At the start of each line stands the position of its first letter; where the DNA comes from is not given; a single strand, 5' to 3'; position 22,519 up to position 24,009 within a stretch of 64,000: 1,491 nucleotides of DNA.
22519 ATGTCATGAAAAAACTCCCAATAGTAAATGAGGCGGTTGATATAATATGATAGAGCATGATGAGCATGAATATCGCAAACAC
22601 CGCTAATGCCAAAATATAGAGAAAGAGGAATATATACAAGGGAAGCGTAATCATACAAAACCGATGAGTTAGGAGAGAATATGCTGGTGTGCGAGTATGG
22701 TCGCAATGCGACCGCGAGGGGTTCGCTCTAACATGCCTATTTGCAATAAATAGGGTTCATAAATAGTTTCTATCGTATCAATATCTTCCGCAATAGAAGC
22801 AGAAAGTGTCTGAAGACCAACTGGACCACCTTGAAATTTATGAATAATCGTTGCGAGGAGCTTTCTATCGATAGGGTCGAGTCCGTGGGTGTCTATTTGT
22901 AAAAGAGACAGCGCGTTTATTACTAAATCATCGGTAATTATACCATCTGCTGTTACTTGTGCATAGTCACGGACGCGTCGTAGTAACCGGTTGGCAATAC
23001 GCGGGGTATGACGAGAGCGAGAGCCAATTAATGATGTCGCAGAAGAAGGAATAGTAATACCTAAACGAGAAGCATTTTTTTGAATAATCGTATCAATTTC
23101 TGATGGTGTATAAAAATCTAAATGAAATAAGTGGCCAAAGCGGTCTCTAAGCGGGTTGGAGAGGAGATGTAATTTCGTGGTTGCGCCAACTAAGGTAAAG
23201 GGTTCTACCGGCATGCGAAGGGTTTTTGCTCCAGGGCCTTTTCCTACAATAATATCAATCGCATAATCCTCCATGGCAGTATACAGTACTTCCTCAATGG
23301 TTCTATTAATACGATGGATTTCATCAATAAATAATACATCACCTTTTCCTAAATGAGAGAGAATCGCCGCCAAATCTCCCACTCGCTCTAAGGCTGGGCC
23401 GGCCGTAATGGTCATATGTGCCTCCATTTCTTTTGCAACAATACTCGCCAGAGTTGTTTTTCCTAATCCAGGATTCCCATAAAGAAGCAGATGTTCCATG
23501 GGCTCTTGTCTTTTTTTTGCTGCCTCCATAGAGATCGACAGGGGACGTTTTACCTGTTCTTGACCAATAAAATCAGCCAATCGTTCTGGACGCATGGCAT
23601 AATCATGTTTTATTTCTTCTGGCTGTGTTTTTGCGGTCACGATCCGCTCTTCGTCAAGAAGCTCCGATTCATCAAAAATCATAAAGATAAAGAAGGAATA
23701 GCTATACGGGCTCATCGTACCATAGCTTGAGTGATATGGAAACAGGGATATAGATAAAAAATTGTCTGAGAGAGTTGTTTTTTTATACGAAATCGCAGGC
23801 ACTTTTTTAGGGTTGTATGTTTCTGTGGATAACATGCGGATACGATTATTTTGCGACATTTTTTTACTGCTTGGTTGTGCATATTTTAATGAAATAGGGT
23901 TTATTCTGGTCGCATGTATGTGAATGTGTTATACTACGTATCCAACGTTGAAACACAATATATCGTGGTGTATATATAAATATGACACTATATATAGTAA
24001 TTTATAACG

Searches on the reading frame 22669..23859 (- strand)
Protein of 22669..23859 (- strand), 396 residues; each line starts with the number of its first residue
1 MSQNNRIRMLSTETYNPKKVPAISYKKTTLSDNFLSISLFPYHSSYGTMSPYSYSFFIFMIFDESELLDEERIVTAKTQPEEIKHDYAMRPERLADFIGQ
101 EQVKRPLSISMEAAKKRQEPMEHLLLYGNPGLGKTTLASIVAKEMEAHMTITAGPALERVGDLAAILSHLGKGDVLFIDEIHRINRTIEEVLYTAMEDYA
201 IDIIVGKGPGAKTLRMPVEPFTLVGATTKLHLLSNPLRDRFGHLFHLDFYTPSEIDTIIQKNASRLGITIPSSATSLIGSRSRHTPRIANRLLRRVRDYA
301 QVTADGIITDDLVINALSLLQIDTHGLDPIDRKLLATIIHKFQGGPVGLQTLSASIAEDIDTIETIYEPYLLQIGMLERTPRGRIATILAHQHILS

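Call 46: search_protein_families(library=pfam, proteins=[window:22669-23859:-], max_evalue=0.00001)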
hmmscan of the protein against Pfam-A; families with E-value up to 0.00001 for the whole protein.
window:22669-23859:- (396 aa): 6 families
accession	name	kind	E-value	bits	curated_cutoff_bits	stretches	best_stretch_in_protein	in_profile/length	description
PF05496.18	RuvB_N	-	3.7e-72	241.7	27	1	89-247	1-159/159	Holliday junction DNA helicase RuvB P-loop domain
PF17864.7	AAA_lid_4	-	1.8e-24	85.7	27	1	250-323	1-74/74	RuvB AAA lid domain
PF05491.19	RuvB_C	-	9.3e-23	80.4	24.7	1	325-394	2-71/72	RuvB C-terminal winged helix domain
PF00004.35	AAA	-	2.5e-19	70.4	21.2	1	124-247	1-129/131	ATPase family associated with various cellular activities (AAA)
PF07728.20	AAA_5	-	1.2e-09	38.7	22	1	123-241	1-139/139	AAA domain (dynein-related subfamily)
PF01078.27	Mg_chelatase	-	6.3e-07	29.4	20.3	0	94-142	2-43/207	Magnesium chelatase, subunit ChlI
